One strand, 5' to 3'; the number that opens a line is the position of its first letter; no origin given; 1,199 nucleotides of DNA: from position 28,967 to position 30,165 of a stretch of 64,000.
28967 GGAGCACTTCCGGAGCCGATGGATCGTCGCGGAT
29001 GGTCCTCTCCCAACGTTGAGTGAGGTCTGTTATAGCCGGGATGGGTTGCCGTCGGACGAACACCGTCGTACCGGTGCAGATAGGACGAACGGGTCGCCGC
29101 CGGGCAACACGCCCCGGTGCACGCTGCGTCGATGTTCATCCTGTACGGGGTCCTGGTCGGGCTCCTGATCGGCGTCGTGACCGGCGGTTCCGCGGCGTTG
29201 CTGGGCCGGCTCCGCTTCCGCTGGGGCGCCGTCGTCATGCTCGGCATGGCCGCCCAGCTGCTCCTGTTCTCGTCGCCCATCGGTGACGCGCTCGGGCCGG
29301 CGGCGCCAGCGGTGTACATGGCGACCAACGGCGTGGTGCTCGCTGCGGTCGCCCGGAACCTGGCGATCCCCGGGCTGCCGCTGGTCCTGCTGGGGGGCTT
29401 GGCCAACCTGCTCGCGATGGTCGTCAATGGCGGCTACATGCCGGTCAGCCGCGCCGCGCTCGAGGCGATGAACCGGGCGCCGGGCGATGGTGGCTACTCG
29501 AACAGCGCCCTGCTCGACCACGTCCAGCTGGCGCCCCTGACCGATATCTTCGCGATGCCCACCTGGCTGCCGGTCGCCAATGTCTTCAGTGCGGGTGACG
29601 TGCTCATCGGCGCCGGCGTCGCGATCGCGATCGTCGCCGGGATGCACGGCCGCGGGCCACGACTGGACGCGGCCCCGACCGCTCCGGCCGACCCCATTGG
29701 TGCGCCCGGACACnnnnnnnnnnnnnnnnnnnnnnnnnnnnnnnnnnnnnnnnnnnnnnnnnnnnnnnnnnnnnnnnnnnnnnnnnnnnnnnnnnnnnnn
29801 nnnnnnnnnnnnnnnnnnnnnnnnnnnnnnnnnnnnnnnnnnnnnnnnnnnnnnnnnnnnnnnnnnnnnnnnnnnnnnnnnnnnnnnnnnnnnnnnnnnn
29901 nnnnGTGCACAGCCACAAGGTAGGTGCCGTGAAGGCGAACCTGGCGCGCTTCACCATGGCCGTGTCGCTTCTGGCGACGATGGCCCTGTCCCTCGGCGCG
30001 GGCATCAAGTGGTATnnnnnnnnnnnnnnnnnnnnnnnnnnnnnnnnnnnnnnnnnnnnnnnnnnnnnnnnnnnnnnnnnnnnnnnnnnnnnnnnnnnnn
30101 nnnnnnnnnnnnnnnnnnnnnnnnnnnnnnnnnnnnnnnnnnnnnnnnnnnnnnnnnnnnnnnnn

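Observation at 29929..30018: Unannotated 29-codon hydrophobic sORF as the first reading frame after the riboswitch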

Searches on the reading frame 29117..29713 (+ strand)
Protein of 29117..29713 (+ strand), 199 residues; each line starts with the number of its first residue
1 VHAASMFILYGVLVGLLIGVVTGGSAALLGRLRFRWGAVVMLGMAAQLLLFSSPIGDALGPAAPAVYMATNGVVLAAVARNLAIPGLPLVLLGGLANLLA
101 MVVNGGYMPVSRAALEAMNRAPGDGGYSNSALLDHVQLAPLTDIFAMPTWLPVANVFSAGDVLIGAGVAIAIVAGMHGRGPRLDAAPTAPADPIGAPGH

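Call 30: search_protein_families(library=pfam, proteins=[window:29117-29713:+], max_evalue=0.01)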
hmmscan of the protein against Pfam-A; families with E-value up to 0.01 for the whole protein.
window:29117-29713:+ (199 aa): 1 family
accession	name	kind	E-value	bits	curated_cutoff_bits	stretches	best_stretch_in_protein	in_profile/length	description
PF17248.7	DUF5317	-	4.2e-24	85.7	25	1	32-173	2-151/151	Family of unknown function (DUF5317)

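Call 31: search_protein_families(library=ncbifam, proteins=[window:29117-29713:+], max_evalue=0.1)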
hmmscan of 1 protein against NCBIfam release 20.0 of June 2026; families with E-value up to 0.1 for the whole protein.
window:29117-29713:+ (199 aa): 2 families
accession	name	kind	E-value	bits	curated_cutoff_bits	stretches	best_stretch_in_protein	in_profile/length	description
TIGR02216.1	phage_TIGR02216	hypoth_equivalog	0.018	15.3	56.1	0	97-121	29-54/58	rcc01693 family protein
NF006520.0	PRK08965.1-4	equivalog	0.094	12.6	175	0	137-176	5-44/162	Na+/H+ antiporter subunit E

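Call 46: find_homologous_proteins(query=window:29117-29713:+, max_evalue=0.00001)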
Query window:29117-29713:+ (199 aa): 1173 proteins with E <= 0.00001 among 8000 candidates; the best 120 are listed.
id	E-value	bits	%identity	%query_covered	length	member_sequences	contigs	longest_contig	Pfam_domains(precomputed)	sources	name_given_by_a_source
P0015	1.5e-105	369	93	97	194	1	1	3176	PF17248.8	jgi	jgi:Family of unknown function (DUF5317)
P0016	1.5e-103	363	91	97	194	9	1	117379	PF17248.8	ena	-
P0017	1.6e-103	363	93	97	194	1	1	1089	PF17248.8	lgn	-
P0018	1.1e-101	357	90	97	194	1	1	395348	PF17248.8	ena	-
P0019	7.0e-93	328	84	97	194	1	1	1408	PF17248.8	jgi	jgi:Family of unknown function (DUF5317)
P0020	1.5e-92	327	83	97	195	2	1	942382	PF17248.8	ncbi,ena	-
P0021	3.3e-88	313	83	97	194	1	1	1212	PF17248.8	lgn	-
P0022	8.3e-88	311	82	97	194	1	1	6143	PF17248.8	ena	-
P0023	8.9e-88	311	80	97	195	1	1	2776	PF17248.8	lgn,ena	-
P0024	1.4e-87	311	78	97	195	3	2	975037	PF17248.8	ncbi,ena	-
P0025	1.8e-87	310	81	97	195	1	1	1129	PF17248.8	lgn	-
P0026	3.2e-87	309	81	97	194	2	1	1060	PF17248.8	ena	-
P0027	4.2e-87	309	81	97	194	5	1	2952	PF17248.8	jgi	jgi:hypothetical protein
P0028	1.3e-86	307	79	97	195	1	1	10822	PF17248.8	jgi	jgi:hypothetical protein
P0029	5.6e-86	305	79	97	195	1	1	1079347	PF17248.8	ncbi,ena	-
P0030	1.3e-85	304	77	97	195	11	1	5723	PF17248.8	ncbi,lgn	-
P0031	1.0e-84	301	78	97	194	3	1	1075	PF17248.8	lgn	-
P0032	1.8e-84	300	79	97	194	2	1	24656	PF17248.8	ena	-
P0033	3.6e-84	299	78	97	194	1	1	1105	PF17248.8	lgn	-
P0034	7.7e-84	298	79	97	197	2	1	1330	PF17248.8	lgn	-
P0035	1.2e-83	298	79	97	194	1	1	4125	PF17248.8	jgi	jgi:Family of unknown function (DUF5317)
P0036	2.6e-83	297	77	97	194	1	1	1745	PF17248.8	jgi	jgi:hypothetical protein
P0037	2.6e-83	297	79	97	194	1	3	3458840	PF17248.8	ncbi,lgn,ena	-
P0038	1.7e-82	294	77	97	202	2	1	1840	PF17248.8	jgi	-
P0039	4.8e-82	293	76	97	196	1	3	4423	PF17248.8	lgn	-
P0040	3.5e-81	290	77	97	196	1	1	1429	PF17248.8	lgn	-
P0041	1.1e-80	288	76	97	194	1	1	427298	PF17248.8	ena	-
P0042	2.1e-80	287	77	97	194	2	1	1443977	PF17248.8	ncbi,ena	-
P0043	8.5e-79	282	75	96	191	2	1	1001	PF17248.8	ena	-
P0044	1.8e-77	278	74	96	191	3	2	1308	PF17248.8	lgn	-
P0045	1.4e-71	258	70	97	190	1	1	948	PF17248.8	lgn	-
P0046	7.9e-71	256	69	97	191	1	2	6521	PF17248.8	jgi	jgi:hypothetical protein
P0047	1.0e-70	256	68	96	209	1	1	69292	PF17248.8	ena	-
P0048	1.2e-70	255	67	98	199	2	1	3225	PF17248.8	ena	-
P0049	1.2e-70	255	68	98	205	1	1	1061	PF17248.8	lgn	-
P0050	1.1e-69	252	65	99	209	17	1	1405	PF17248.8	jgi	jgi:hypothetical protein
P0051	1.1e-69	252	65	99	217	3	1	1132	PF17248.8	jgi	-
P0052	1.7e-69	252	69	97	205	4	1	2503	PF17248.8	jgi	jgi:Family of unknown function (DUF5317)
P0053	2.4e-69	251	67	99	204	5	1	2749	PF17248.8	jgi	-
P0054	3.8e-69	250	68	97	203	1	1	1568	PF17248.8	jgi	jgi:hypothetical protein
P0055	4.9e-69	250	66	99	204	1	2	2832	PF17248.8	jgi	jgi:hypothetical protein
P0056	8.3e-69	249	66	98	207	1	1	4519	PF17248.8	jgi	jgi:hypothetical protein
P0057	9.7e-69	249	69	92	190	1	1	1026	PF17248.8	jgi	-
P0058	1.1e-68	249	69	93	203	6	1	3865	PF17248.8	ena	-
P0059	1.4e-68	249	66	99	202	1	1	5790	PF17248.8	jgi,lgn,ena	-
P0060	2.2e-68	248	68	97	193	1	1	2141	PF17248.8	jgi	jgi:hypothetical protein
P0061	2.3e-68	248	81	80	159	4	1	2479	PF17248.8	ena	-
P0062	4.1e-68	247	66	97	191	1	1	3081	PF17248.8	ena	-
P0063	5.0e-68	247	69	88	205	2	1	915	PF17248.8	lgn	-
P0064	5.3e-68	247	68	97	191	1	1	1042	PF17248.8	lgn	-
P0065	5.5e-68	247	78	80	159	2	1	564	PF17248.8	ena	-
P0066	5.8e-68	247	65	97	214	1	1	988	PF17248.8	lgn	-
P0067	6.0e-68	247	68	93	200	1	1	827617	PF17248.8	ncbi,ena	-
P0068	6.2e-68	247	66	97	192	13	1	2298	PF17248.8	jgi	jgi:hypothetical protein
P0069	6.8e-68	246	66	97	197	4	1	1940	PF17248.8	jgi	jgi:hypothetical protein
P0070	8.2e-68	246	64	100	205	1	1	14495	PF17248.8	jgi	jgi:hypothetical protein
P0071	1.0e-67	246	69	91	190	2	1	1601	PF17248.8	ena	-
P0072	1.3e-67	245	65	97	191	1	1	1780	PF17248.8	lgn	-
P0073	1.6e-67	245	66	97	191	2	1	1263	PF17248.8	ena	-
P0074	1.9e-67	245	67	89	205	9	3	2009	PF17248.8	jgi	-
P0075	2.2e-67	245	67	93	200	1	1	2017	PF17248.8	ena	-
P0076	2.2e-67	245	67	91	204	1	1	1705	PF17248.8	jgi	jgi:Family of unknown function (DUF5317)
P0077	2.3e-67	245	66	97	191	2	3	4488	PF17248.8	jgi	-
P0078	2.8e-67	244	68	95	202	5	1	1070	PF17248.8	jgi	-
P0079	3.0e-67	244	66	97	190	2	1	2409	PF17248.8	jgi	jgi:hypothetical protein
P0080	3.1e-67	244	67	98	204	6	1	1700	PF17248.8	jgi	jgi:hypothetical protein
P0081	3.3e-67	244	64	99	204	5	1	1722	PF17248.8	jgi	-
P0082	3.4e-67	244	67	97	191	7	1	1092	PF17248.8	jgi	jgi:hypothetical protein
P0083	3.7e-67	244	72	88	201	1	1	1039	PF17248.8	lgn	-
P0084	4.5e-67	244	66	97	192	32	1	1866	PF17248.8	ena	-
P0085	4.9e-67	244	67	92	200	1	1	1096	PF17248.8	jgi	jgi:hypothetical protein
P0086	5.2e-67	243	66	98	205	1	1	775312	PF17248.8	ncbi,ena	-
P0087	5.9e-67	243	67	97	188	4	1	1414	PF17248.8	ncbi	-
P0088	9.0e-67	243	66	95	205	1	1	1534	PF17248.8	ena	-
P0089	9.2e-67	243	66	97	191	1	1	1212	PF17248.8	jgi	jgi:hypothetical protein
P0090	1.2e-66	242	66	99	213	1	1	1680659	PF17248.8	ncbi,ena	-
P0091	1.3e-66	242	65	96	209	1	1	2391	PF17248.8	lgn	-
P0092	1.4e-66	242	66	95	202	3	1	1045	PF17248.8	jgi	-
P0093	2.0e-66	242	63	99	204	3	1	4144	PF17248.8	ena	-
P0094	2.3e-66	241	65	95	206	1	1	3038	PF17248.8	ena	-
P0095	2.7e-66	241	65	97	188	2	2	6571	PF17248.8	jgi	-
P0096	2.9e-66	241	68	88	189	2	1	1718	PF17248.8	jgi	jgi:hypothetical protein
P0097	3.6e-66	241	62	99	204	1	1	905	PF17248.8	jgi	jgi:hypothetical protein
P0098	4.0e-66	241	67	93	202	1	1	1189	PF17248.8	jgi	jgi:Family of unknown function (DUF5317)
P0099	4.2e-66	241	66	92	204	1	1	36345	PF17248.8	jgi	jgi:hypothetical protein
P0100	4.3e-66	240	68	90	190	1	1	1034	PF17248.8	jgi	jgi:hypothetical protein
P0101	4.4e-66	240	67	89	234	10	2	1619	PF17248.8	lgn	-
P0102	4.8e-66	240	64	97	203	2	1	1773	PF17248.8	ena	-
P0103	6.1e-66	240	68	90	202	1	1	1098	PF17248.8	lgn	-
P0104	6.7e-66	240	65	98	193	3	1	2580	PF17248.8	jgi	jgi:Family of unknown function (DUF5317)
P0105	6.8e-66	240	64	99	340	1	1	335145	PF17248.8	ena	-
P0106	6.9e-66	240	65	95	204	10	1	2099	PF17248.8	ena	-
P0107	7.8e-66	240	69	87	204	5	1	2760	PF17248.8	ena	-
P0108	8.0e-66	240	64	97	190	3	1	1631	PF17248.8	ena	-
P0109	9.9e-66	239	70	88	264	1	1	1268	PF17248.8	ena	-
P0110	1.0e-65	239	65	97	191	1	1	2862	PF17248.8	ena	-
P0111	1.0e-65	239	64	98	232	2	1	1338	PF17248.8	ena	-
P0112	1.1e-65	239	62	97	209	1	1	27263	PF17248.8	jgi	jgi:hypothetical protein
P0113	1.1e-65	239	64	97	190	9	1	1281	PF17248.8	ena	-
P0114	1.2e-65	239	66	94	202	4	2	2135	PF17248.8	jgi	jgi:hypothetical protein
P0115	1.2e-65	239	64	96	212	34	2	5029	PF17248.8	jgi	jgi:hypothetical protein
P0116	1.3e-65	239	63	99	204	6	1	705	PF17248.8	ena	-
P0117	1.4e-65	239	68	93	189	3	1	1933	PF17248.8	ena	-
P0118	1.5e-65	239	67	94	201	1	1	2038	PF17248.8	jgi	jgi:hypothetical protein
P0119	1.6e-65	239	68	94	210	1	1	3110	PF17248.8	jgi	jgi:hypothetical protein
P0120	1.7e-65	239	65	95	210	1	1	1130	PF17248.8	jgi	-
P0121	1.8e-65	238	64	97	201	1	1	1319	PF17248.8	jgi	jgi:hypothetical protein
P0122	1.8e-65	238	66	93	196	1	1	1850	PF17248.8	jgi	jgi:Family of unknown function (DUF5317)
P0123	1.8e-65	238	67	97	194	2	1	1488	PF17248.8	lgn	-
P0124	1.9e-65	238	67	88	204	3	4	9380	PF17248.8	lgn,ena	-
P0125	2.8e-65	238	67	92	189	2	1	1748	PF17248.8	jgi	-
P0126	4.5e-65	237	67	88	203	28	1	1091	PF17248.8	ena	-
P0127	4.8e-65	237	65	97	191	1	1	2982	PF17248.8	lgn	-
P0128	4.8e-65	237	64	97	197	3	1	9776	PF17248.8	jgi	jgi:Family of unknown function (DUF5317)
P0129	5.3e-65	237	62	99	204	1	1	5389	PF17248.8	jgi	jgi:hypothetical protein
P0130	5.8e-65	237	65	93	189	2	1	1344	PF17248.8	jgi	jgi:hypothetical protein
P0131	8.2e-65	236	66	88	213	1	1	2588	PF17248.8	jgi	jgi:uncharacterized protein DUF5317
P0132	1.1e-64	236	67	88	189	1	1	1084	PF17248.8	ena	-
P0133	1.2e-64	236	65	97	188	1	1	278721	PF17248.8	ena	-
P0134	1.2e-64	236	63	100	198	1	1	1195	PF17248.8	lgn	-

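Call 69: predict_structure(alignment_id=A3)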
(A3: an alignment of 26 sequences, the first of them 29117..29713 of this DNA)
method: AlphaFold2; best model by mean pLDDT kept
length: 199 residues; sequences in the alignment: 26
mean_pLDDT: 75.4   pTM: 0.71
mean pLDDT of the five models: 75.4, 75.0, 72.7, 71.4, 53.7
residues with pLDDT >= 90: 59; 70-90: 68; 50-70: 43; < 50: 29
segments of 3 or more residues with pLDDT < 50: 1-5, 125-127, 139-155
pLDDT, mean of each block of 10 residues (from residue 1): 55 90 91 88 88 80 89 95 93 90 77 65 50 51 45 59 89 92 66 51
secondary structure, 60 per line:
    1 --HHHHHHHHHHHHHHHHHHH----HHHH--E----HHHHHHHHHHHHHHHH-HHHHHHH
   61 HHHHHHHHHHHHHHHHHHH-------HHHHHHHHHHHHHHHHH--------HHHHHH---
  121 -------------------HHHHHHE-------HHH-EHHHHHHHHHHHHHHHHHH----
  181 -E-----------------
elements in order: H3-21 H26-29 H37-52 H54-79 H87-103 H112-117 H140-145 H159-176

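Call 72: fold_search(model_id=the predicted structure, library=pdb)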
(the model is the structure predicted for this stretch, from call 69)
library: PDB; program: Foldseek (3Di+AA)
matches with E <= 10: 8; with E <= 0.001: 0
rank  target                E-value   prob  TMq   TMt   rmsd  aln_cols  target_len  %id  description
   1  9f5x_Q                2.1e+00  0.07  0.23  0.17  12.6       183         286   22  Structure of the Chlamydomonas reinhardtii respiratory supercomplex I1 III2 IV2 (released 2025-03-12)
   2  7p7c_H                2.8e+00  0.05  0.22  0.16  17.3       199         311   14  Complex I from E. coli, DDM/LMNG-purified, Apo, Open state (released 2022-09-21)
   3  3kyi_A                5.8e+00  0.12  0.26  0.37   7.8        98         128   16  Crystal structure of the phosphorylated P1 domain of CheA3 in complex with CheY6 from R. sphaeroides (released 2010-02-16)
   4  6iok_F                6.1e+00  0.01  0.12  0.04  18.8       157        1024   20  Cryo-EM structure of multidrug efflux pump MexAB-OprM (0 degree state) (released 2019-04-03)
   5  3kyj_A                6.4e+00  0.11  0.26  0.37   7.9        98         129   15  Crystal structure of the P1 domain of CheA3 in complex with CheY6 from R. sphaeroides (released 2010-02-16)
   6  6o7t_i                6.4e+00  0.04  0.21  0.25  16.1       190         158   15  Saccharomyces cerevisiae V-ATPase Vph1-VO (released 2019-04-03)
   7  4k0d_A                6.8e+00  0.08  0.29  0.37  10.0       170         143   14  Periplasmic sensor domain of sensor histidine kinase, Adeh_2942 (released 2013-06-12)
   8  6o7u_m                7.5e+00  0.04  0.24  0.28  16.0       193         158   14  Saccharomyces cerevisiae V-ATPase Stv1-VO (released 2019-04-03)

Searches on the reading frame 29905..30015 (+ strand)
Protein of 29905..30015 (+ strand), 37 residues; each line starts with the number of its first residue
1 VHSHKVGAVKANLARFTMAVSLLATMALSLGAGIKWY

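Call 73: search_protein_representatives(alignment_id=A2)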
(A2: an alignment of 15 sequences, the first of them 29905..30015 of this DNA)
Query: 15 sequences, 79 profile positions. Proteins with E-value up to 0.001 (for the whole library): 109; up to 1e-10: 49; up to 1e-30: 0. The best 109 are listed.
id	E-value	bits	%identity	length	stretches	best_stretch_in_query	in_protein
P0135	1.8e-27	111.8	-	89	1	5-78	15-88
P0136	4.8e-24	100.9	-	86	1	14-78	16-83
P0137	4.9e-23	97.6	-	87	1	14-79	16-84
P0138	1.2e-20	90.0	-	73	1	6-78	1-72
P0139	1.5e-20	89.6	-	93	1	17-78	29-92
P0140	4.3e-20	88.2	-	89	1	11-78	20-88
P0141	5.7e-20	87.8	-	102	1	5-79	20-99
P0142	7.9e-20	87.4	-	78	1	8-78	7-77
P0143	4.9e-19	84.8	-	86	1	7-78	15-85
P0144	7.2e-18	81.1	-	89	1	7-79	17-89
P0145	2.0e-16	76.5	-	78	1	9-78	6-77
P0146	1.6e-15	73.6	-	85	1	8-79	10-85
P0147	4.1e-15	72.3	-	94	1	7-79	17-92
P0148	1.6e-14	70.3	-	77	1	15-78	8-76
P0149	2.5e-14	69.7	-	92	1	12-78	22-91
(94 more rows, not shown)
